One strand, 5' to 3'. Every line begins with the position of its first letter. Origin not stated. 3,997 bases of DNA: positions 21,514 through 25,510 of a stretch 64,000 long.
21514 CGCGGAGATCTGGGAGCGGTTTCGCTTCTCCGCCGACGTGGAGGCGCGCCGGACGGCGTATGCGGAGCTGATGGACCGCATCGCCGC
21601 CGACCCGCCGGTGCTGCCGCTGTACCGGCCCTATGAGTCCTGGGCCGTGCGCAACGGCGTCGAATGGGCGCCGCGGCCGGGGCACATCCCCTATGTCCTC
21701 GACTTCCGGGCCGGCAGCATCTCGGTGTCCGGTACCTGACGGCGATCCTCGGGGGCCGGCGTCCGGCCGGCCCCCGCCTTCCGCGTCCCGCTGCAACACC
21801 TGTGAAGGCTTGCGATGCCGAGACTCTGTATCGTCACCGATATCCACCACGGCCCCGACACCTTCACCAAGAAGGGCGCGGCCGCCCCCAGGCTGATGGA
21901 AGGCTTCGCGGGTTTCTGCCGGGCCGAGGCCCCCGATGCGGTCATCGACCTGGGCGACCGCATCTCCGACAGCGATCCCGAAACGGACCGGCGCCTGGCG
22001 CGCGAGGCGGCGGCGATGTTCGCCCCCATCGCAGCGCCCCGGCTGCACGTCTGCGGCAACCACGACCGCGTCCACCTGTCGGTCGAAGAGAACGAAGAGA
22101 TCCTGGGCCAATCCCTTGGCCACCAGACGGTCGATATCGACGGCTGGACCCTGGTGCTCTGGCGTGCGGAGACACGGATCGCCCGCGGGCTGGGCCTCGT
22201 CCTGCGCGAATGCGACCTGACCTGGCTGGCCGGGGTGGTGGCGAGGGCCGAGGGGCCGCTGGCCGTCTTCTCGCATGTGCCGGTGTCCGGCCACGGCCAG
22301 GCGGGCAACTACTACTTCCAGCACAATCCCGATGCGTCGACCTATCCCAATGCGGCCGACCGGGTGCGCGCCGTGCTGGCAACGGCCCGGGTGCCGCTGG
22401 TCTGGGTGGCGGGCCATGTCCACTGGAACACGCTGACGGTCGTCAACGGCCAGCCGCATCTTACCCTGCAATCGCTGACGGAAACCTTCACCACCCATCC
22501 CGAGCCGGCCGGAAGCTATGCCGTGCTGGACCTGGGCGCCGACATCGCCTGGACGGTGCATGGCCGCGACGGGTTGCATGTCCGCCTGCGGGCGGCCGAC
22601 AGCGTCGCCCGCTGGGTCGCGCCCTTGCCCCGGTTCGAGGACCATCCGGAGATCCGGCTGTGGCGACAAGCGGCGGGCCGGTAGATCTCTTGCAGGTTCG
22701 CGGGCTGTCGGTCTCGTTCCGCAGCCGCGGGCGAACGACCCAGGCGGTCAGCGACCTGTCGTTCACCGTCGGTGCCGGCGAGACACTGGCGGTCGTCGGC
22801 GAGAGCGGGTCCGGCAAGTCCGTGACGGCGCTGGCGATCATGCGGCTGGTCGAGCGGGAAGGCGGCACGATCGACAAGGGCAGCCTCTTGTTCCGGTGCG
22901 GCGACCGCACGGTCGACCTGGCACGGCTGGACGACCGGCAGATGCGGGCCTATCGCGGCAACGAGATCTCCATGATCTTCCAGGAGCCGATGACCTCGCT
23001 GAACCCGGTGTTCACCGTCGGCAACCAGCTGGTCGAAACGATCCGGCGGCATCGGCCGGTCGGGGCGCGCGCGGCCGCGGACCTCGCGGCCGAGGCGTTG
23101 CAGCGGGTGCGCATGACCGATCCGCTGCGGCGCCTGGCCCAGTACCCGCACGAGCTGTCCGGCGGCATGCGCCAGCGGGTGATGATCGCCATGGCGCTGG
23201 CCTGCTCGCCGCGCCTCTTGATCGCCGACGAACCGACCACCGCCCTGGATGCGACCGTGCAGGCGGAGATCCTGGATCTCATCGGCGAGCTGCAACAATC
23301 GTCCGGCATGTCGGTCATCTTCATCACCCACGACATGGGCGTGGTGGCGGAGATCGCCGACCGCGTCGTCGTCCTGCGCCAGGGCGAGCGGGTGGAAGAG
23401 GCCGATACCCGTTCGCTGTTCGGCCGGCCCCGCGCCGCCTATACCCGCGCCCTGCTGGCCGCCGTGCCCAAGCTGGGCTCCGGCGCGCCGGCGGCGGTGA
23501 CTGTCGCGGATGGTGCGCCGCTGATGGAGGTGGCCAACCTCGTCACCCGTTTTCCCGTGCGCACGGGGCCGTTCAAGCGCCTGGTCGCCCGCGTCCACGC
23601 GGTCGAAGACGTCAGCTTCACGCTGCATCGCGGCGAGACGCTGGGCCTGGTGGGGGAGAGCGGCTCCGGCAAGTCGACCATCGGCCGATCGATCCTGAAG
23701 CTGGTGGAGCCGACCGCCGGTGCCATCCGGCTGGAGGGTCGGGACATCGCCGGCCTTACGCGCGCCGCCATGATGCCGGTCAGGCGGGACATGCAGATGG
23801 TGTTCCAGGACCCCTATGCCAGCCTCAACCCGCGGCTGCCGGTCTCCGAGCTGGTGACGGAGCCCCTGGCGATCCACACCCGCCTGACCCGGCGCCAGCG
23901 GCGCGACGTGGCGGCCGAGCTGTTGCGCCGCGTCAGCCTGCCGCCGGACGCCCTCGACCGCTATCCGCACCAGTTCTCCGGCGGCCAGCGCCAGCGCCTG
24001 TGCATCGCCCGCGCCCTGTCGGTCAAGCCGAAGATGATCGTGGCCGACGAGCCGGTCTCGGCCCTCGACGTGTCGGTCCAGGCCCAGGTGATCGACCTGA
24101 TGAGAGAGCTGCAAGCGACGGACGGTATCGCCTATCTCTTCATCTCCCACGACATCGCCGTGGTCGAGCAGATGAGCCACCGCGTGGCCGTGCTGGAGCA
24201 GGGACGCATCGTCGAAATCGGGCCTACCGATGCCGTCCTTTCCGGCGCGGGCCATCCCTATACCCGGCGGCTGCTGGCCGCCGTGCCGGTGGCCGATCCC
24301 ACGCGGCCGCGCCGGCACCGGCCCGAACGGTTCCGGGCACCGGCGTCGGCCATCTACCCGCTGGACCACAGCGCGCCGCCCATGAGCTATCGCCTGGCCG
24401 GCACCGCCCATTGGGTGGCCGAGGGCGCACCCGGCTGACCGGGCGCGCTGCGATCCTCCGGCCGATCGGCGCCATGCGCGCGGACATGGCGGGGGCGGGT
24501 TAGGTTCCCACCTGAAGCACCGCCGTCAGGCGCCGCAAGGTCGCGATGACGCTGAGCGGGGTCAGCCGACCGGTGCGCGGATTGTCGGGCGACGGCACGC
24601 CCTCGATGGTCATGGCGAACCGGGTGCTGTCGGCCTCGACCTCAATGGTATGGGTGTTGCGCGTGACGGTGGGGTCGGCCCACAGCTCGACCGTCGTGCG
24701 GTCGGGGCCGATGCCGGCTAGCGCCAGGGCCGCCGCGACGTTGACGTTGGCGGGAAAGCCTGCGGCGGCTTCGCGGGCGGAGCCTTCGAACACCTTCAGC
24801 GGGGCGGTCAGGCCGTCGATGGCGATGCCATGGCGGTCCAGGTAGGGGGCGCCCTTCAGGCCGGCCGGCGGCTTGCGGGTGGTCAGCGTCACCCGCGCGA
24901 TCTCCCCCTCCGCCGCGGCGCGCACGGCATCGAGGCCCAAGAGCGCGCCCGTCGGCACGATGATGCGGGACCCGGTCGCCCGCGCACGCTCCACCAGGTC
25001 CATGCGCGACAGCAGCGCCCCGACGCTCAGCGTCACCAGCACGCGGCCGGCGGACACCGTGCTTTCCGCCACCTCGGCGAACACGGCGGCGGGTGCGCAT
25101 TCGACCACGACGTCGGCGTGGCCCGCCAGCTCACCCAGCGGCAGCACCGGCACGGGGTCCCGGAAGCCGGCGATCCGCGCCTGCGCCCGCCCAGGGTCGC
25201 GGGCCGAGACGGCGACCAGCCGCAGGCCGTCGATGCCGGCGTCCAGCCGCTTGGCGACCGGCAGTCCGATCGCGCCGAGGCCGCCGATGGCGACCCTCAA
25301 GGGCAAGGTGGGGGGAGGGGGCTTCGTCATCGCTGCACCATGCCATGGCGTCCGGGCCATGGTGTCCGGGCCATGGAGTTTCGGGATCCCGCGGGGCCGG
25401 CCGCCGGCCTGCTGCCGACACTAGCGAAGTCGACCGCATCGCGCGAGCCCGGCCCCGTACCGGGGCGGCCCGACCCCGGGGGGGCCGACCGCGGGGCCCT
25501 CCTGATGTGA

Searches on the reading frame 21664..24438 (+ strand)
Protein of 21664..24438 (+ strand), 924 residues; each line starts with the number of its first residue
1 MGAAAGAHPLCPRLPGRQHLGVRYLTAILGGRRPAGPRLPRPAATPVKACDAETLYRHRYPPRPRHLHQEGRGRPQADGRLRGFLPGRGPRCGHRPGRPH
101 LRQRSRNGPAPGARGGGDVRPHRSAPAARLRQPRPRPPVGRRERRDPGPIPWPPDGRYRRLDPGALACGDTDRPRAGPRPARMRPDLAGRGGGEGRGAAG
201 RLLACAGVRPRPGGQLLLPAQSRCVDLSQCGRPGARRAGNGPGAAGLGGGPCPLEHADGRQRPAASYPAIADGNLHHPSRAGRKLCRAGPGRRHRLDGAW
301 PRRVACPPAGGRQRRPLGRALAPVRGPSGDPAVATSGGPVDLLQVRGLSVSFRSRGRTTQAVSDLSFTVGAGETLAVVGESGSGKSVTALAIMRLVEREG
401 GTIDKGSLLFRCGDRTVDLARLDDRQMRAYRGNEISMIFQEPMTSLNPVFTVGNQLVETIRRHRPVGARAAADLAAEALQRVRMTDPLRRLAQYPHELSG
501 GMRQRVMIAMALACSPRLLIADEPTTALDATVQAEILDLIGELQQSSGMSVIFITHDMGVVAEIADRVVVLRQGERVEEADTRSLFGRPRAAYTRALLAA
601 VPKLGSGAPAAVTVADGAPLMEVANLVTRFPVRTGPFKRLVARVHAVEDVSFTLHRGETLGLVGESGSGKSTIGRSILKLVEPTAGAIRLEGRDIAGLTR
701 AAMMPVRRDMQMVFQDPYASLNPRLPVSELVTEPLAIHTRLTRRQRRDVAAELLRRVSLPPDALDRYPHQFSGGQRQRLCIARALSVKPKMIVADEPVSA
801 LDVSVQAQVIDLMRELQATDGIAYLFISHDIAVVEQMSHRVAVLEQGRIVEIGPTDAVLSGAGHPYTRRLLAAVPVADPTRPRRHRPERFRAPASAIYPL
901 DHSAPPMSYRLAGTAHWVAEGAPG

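Call 7: search_protein_families(library=pfam, proteins=[window:21664-24438:+], max_evalue=0.001)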
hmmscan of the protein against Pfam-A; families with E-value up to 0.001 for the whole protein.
window:21664-24438:+ (924 aa): 9 families
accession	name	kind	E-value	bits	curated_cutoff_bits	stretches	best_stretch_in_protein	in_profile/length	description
PF00005.33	ABC_tran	-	7.1e-64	214.9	25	2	648-798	2-136/137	ABC transporter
PF08352.17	oligo_HPY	-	1.5e-13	51.3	27.1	2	850-885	1-36/65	Oligopeptide/dipeptide transporter, C-terminal region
PF13304.12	AAA_21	-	5.6e-12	46.8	27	1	481-561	221-303/304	AAA domain, putative AbiEii toxin, Type IV TA system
PF02463.25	SMC_N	-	3.9e-10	40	40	1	375-570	27-210/220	RecF/RecN/SMC N terminal domain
PF13191.12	AAA_16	-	1.7e-07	32.3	32.6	0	655-742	22-103/167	AAA ATPase domain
PF00006.31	ATP-synt_ab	-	3e-06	27.5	29.5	0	363-425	5-62/213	ATP synthase alpha/beta family, nucleotide-binding domain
PF13401.12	AAA_22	-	3.9e-06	27.6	27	0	375-419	8-47/130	AAA domain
PF13555.12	AAA_29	-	1.5e-05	25.1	27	0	650-673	15-38/61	P-loop containing region of AAA domain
PF20703.3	nSTAND1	-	0.00022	21.4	27.1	0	360-386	21-47/379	Novel STAND NTPase 1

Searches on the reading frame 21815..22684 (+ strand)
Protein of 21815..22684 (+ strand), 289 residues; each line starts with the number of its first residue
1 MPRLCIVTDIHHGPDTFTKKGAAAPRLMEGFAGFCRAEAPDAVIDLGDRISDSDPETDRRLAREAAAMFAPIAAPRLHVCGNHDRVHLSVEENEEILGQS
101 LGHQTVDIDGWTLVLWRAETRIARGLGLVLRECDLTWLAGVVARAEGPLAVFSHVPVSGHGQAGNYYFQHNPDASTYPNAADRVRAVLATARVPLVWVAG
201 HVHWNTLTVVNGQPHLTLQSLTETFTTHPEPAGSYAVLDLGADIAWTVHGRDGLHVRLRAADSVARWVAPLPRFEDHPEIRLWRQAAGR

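Call 9: search_protein_families(library=pfam, proteins=[window:21815-22684:+], max_evalue=0.001)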
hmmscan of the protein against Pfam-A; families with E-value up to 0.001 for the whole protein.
window:21815-22684:+ (289 aa): 2 families
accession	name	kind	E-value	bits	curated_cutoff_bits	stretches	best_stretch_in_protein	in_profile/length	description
PF12850.12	Metallophos_2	-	5.9e-07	30.1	27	1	3-117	2-88/154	Calcineurin-like phosphoesterase superfamily domain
PF00149.33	Metallophos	-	1.7e-06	29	21.5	1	3-204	2-190/191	Calcineurin-like phosphoesterase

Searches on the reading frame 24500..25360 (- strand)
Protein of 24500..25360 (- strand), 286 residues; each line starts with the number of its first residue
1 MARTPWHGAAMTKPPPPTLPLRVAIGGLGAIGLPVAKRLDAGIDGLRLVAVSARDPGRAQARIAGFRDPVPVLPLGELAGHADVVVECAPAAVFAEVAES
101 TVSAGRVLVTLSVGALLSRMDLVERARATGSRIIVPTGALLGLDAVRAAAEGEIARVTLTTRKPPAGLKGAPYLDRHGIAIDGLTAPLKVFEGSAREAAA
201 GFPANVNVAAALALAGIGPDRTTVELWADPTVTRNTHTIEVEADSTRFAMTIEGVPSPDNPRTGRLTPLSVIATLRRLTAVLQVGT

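Call 7: search_protein_families(library=pfam, proteins=[window:24500-25360:-], max_evalue=0.001)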
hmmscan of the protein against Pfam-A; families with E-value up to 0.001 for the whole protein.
window:24500-25360:- (286 aa): 2 families
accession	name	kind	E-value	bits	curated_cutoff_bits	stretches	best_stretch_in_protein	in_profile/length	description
PF01958.23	Asp_DH_C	-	1e-33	115.8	27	1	185-272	2-89/89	Aspartate dehydrogenase, C-terminal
PF03447.22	NAD_binding_3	-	4.8e-15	56.7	24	1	27-136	1-116/116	Homoserine dehydrogenase, NAD binding domain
